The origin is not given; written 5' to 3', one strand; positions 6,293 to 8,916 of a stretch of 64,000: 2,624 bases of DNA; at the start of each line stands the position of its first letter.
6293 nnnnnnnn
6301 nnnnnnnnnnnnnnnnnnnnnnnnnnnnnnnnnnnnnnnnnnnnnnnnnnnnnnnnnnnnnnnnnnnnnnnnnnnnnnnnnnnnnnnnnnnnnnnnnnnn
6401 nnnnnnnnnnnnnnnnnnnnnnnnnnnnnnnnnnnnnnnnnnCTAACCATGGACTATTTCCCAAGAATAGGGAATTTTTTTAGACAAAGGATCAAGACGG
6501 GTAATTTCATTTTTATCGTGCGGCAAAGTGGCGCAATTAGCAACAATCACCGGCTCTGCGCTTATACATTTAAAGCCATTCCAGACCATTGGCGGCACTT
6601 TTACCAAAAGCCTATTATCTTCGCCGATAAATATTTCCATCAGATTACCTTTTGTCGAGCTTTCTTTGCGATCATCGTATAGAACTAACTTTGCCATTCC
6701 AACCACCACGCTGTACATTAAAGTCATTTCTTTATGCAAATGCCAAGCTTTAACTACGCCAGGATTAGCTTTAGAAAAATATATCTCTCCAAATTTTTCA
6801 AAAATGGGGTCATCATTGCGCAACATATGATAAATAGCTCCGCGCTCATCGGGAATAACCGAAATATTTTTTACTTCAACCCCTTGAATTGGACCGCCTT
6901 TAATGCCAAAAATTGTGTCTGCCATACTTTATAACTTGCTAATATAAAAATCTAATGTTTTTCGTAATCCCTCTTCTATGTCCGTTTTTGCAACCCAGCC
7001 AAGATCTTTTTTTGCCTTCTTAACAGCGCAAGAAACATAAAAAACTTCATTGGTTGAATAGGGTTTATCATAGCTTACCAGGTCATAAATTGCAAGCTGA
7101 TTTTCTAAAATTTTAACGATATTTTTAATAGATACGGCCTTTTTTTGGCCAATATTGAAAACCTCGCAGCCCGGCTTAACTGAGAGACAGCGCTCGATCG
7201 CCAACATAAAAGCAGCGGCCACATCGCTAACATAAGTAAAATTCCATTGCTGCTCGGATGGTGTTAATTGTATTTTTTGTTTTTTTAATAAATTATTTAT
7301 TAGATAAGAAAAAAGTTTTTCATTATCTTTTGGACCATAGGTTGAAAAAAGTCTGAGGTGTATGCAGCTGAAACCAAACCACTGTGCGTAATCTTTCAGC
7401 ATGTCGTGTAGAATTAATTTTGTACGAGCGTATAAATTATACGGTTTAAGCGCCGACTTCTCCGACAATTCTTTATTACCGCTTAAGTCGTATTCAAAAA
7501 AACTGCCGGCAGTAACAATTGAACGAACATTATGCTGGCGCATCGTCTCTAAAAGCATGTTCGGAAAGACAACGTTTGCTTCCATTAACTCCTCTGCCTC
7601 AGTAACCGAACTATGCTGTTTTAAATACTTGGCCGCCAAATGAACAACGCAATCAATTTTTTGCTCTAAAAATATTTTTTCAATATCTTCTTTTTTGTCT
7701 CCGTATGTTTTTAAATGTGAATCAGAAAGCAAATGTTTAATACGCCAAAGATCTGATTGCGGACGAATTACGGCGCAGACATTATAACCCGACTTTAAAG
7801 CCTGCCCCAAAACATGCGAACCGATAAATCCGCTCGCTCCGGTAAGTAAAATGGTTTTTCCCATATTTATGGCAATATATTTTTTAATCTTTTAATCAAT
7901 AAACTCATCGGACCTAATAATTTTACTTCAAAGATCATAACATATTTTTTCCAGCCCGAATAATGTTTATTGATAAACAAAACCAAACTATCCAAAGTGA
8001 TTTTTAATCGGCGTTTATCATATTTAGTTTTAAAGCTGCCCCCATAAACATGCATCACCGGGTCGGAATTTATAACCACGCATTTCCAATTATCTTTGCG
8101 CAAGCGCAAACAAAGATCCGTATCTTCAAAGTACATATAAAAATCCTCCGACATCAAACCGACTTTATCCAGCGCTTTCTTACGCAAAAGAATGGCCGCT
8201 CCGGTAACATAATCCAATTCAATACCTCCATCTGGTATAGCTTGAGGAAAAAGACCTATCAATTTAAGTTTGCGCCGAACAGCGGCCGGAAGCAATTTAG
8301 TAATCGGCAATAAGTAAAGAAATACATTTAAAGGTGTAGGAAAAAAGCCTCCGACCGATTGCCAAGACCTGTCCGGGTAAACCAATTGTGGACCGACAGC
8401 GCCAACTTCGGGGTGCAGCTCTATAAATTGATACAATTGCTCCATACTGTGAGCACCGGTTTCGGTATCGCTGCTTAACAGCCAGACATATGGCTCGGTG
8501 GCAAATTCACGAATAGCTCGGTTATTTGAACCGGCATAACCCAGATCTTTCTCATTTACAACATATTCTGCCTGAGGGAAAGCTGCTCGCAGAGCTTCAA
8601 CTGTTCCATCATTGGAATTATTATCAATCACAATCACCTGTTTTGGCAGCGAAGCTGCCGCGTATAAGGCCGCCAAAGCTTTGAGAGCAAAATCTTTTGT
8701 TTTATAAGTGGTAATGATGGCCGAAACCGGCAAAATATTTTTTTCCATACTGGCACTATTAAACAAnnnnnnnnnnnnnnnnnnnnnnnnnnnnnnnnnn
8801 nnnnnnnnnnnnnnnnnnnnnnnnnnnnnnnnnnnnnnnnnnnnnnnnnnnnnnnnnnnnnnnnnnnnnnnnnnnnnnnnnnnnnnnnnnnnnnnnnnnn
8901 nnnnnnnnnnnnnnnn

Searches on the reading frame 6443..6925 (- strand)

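Call 11: search_protein_families(library=pfam, proteins=[window:6443-6925:-], max_evalue=0.000001)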
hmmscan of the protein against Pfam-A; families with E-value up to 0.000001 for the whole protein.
window:6443-6925:- (160 aa): 1 family
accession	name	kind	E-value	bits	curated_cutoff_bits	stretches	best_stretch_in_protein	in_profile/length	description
PF00908.23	dTDP_sugar_isom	-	5.3e-09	36.5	27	1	12-155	3-152/168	dTDP-4-dehydrorhamnose 3,5-epimerase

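Call 26: search_protein_families(library=ncbifam, proteins=[window:6443-6925:-], max_evalue=1e-20)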
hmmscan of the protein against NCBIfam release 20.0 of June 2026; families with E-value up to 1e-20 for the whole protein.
window:6443-6925:- (160 aa): 0 families

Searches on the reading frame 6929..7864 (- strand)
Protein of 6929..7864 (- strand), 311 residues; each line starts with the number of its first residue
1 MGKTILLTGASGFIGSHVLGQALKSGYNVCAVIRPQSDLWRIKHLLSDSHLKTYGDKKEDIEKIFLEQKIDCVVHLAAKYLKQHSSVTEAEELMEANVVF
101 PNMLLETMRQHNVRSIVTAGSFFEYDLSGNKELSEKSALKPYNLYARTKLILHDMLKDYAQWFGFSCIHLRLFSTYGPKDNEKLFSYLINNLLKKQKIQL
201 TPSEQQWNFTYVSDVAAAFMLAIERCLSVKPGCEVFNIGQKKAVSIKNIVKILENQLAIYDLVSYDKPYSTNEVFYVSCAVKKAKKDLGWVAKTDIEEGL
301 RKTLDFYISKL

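Call 11: search_protein_families(library=pfam, proteins=[window:6929-7864:-], max_evalue=0.000001)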
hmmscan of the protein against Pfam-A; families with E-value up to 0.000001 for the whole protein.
window:6929-7864:- (311 aa): 4 families
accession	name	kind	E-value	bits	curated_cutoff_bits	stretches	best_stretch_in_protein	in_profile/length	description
PF01370.27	Epimerase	-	1.4e-42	146.2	20.9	1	5-239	1-240/240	NAD dependent epimerase/dehydratase family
PF16363.11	GDP_Man_Dehyd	-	2.8e-36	126.1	27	1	6-303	1-332/332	GDP-mannose 4,6 dehydratase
PF04321.23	RmlD_sub_bind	-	1.5e-13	50.9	27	1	4-249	2-223/287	RmlD substrate binding domain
PF01073.25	3Beta_HSD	-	2.4e-10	40.3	22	1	7-228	2-234/280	3-beta hydroxysteroid dehydrogenase/isomerase family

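Call 26: search_protein_families(library=ncbifam, proteins=[window:6929-7864:-], max_evalue=1e-20)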
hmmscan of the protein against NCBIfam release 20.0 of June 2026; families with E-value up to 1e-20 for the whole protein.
window:6929-7864:- (311 aa): 4 families
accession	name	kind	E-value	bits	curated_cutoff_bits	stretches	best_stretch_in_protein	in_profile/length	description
TIGR01179.1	galE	equivalog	1.6e-34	119.2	262.3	1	5-183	2-184/332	UDP-glucose 4-epimerase GalE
TIGR01181.1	dTDP_gluc_dehyt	equivalog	3.3e-28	98.7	365.1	1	5-309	2-313/321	dTDP-glucose 4,6-dehydratase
TIGR02197.1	heptose_epim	equivalog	2.5e-24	86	274.6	1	5-307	1-313/316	ADP-glyceromanno-heptose 6-epimerase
TIGR04180.1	EDH_00030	hypoth_equivalog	2.9e-24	85.7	475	1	5-293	1-295/297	NAD-dependent 4,6-dehydratase LegB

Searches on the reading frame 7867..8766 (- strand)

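Call 11: search_protein_families(library=pfam, proteins=[window:7867-8766:-], max_evalue=0.000001)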
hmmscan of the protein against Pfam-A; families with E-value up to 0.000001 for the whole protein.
window:7867-8766:- (299 aa): 3 families
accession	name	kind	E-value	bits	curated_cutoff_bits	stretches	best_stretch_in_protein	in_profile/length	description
PF00535.33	Glycos_transf_2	-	5.7e-18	65.8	23.3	1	15-138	1-126/168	Glycosyl transferase family 2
PF13641.12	Glyco_tranf_2_3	-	1e-13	52.3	27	1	14-252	3-223/230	Glycosyltransferase like family 2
PF13632.12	Glyco_trans_2_3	-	1.2e-08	35.4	27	1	93-259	1-142/198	Glycosyl transferase family group 2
